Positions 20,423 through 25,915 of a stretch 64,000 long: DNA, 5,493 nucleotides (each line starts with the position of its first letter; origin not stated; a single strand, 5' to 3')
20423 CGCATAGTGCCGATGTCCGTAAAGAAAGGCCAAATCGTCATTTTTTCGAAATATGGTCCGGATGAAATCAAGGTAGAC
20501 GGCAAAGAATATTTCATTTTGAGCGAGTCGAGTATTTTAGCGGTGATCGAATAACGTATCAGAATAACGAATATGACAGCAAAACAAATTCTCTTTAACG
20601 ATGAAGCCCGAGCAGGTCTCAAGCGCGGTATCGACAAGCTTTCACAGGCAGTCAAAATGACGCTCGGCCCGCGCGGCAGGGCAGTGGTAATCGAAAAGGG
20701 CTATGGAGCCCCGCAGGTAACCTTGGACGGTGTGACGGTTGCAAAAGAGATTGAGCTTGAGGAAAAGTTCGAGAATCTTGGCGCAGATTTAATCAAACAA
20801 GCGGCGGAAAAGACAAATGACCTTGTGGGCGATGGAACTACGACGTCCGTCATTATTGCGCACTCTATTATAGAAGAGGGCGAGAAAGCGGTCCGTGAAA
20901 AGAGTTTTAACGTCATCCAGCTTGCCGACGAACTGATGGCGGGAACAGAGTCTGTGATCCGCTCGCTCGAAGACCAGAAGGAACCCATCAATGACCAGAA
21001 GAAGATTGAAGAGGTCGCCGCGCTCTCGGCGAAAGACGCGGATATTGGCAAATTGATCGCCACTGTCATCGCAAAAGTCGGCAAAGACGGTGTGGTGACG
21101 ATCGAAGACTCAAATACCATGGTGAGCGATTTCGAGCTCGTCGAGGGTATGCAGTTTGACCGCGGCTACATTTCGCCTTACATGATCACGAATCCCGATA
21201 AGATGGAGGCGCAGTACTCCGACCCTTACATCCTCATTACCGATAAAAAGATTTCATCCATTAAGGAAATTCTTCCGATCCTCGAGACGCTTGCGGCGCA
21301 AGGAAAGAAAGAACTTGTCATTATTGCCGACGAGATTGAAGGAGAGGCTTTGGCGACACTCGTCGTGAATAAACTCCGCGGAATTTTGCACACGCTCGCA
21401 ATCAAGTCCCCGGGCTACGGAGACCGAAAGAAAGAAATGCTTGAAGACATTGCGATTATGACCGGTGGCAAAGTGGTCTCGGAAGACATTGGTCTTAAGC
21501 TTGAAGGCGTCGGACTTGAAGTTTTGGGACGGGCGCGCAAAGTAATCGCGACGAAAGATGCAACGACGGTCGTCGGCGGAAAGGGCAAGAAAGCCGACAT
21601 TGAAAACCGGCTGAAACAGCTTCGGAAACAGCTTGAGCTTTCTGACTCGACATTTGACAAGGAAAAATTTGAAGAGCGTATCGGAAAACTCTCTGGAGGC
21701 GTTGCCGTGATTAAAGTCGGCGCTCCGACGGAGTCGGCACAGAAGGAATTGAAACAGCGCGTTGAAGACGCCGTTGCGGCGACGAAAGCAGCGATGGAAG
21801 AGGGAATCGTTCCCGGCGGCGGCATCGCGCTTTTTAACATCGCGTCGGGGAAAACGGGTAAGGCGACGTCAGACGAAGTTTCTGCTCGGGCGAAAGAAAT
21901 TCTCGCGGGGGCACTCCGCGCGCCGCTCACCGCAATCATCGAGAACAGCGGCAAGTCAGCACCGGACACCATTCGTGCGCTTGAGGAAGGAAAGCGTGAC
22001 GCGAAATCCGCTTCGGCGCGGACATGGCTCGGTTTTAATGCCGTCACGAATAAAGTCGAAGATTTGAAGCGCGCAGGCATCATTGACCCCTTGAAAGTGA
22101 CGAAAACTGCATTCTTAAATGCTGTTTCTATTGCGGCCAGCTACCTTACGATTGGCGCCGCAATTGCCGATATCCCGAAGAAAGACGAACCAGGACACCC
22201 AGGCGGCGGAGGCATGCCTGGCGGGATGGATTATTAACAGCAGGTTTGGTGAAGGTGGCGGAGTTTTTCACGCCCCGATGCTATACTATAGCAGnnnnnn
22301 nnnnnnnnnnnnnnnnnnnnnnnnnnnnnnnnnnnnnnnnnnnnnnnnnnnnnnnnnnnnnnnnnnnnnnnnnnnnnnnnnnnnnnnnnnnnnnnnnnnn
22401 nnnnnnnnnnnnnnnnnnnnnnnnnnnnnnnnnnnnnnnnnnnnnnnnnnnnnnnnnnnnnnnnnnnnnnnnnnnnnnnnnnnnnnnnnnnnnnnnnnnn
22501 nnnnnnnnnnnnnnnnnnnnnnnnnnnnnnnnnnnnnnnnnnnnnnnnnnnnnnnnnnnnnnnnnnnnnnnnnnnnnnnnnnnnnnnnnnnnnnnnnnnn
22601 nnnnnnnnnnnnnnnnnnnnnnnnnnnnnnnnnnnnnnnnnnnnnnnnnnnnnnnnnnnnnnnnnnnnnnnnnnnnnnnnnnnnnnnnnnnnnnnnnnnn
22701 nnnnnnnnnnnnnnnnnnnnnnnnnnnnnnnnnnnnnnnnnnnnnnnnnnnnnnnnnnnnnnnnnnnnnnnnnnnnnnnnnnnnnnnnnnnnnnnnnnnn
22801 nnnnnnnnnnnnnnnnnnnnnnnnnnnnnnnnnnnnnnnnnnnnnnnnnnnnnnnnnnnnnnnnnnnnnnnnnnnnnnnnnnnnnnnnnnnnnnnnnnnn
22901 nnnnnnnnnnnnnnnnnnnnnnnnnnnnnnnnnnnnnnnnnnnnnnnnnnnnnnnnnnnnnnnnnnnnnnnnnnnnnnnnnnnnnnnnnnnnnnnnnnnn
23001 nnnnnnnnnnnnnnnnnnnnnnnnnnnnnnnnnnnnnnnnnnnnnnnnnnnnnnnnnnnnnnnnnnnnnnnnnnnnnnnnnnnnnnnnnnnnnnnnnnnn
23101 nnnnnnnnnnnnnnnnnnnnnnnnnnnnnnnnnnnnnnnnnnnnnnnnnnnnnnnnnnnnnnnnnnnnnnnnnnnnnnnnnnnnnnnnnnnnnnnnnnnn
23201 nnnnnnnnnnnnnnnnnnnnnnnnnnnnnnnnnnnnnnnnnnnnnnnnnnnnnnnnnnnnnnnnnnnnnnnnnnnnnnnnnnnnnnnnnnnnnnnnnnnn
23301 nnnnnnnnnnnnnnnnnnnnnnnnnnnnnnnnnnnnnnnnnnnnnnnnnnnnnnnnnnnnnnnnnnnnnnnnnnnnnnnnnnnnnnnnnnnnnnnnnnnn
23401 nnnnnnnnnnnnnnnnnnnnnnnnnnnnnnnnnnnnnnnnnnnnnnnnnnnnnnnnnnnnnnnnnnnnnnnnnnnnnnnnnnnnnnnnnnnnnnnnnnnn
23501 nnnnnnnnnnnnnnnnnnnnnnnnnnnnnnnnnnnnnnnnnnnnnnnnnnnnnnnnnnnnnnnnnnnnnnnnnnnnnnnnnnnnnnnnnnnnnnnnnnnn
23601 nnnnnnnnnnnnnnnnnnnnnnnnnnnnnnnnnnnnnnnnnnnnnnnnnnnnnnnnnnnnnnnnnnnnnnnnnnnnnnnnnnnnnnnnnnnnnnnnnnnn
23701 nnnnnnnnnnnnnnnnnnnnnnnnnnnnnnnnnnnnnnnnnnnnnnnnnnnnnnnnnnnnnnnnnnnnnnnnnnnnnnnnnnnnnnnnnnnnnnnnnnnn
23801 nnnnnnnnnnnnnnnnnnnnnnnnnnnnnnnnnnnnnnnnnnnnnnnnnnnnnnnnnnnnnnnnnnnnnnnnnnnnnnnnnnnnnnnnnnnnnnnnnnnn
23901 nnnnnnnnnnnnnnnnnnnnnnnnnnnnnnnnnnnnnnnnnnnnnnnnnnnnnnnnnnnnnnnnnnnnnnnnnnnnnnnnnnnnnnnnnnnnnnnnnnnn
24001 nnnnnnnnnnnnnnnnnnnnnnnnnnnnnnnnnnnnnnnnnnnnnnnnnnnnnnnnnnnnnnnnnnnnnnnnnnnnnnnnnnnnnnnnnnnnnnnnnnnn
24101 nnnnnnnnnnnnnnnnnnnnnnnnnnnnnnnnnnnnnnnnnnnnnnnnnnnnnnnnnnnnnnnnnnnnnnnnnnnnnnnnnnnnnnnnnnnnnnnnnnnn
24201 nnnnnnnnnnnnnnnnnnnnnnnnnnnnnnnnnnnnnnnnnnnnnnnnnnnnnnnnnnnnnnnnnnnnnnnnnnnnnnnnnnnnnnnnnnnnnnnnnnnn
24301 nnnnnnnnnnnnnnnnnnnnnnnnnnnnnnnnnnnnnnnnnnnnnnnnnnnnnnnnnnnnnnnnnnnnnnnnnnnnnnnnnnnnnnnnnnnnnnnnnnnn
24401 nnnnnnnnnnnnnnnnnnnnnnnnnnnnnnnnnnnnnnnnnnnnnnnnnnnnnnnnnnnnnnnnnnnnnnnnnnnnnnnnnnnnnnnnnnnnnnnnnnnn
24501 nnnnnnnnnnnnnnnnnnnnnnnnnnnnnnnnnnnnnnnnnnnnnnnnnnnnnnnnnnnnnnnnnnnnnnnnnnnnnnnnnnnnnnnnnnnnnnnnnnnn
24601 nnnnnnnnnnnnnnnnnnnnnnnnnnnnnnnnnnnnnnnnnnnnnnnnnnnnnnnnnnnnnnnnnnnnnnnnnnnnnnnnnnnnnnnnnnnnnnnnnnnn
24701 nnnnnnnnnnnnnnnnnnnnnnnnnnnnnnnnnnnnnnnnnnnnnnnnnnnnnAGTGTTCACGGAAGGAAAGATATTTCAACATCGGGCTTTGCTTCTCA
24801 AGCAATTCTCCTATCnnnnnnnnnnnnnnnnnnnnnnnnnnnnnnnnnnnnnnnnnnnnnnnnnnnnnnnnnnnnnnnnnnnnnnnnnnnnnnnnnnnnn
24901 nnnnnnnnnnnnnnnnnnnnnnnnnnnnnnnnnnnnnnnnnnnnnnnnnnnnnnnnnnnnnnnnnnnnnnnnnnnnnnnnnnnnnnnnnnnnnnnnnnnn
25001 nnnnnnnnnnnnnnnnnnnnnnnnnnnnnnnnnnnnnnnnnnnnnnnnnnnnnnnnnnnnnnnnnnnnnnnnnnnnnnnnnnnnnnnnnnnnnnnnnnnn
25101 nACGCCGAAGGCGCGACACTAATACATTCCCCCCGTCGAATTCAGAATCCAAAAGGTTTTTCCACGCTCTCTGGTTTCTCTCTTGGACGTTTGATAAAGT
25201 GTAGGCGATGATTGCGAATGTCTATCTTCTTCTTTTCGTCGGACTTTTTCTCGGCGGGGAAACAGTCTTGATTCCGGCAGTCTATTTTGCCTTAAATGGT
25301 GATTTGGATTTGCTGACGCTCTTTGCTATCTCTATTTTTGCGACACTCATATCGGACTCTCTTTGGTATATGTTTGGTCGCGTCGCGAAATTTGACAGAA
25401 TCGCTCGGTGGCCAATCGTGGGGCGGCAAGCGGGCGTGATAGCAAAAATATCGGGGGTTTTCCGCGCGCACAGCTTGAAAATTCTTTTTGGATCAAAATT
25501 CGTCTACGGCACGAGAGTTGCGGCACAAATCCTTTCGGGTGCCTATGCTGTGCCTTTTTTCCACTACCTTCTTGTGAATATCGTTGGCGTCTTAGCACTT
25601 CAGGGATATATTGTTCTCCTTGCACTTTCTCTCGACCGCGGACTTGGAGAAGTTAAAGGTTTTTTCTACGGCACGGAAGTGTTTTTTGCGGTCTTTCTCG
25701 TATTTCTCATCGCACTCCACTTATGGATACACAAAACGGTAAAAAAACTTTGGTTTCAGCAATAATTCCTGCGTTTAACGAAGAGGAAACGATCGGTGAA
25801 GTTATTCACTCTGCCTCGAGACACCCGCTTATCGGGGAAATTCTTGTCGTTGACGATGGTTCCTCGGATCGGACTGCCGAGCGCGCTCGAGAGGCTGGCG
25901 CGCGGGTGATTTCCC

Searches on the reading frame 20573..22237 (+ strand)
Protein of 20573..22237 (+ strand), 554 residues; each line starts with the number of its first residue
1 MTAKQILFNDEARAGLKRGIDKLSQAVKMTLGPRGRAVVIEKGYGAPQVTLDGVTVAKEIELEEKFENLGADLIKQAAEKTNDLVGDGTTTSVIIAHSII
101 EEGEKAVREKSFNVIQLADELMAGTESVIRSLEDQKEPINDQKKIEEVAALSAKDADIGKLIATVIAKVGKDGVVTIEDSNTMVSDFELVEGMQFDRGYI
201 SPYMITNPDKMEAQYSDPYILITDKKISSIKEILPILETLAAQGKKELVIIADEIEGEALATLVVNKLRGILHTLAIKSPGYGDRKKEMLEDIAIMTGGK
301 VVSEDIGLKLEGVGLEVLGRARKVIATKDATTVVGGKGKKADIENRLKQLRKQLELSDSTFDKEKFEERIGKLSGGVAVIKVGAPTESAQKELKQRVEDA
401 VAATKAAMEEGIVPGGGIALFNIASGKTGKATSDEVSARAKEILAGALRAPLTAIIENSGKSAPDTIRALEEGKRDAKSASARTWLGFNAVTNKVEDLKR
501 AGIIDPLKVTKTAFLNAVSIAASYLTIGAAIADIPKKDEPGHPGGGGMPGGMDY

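Call 11: search_protein_families(library=pfam, proteins=[window:20573-22237:+], max_evalue=0.00001)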
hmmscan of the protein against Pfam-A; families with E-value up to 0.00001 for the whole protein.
window:20573-22237:+ (554 aa): 1 family
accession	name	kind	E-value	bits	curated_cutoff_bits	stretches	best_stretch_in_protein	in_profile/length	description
PF00118.29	Cpn60_TCP1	-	8.8e-63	213.1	34.3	1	23-533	1-488/490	TCP-1/cpn60 chaperonin family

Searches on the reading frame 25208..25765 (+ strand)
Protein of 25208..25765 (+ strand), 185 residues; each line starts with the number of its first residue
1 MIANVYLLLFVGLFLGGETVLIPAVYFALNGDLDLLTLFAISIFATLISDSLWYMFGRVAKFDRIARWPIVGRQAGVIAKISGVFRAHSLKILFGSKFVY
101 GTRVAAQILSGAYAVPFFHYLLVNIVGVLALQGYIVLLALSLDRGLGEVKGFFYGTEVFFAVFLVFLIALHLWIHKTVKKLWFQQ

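Call 57: search_protein_families(library=pfam, proteins=[window:25208-25765:+], max_evalue=0.001)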
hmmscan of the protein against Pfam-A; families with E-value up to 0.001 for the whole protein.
window:25208-25765:+ (185 aa): 1 family
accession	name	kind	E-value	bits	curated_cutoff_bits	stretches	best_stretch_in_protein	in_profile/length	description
PF09335.16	VTT_dom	-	1.4e-07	32.5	33.9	1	20-130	6-112/123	VTT domain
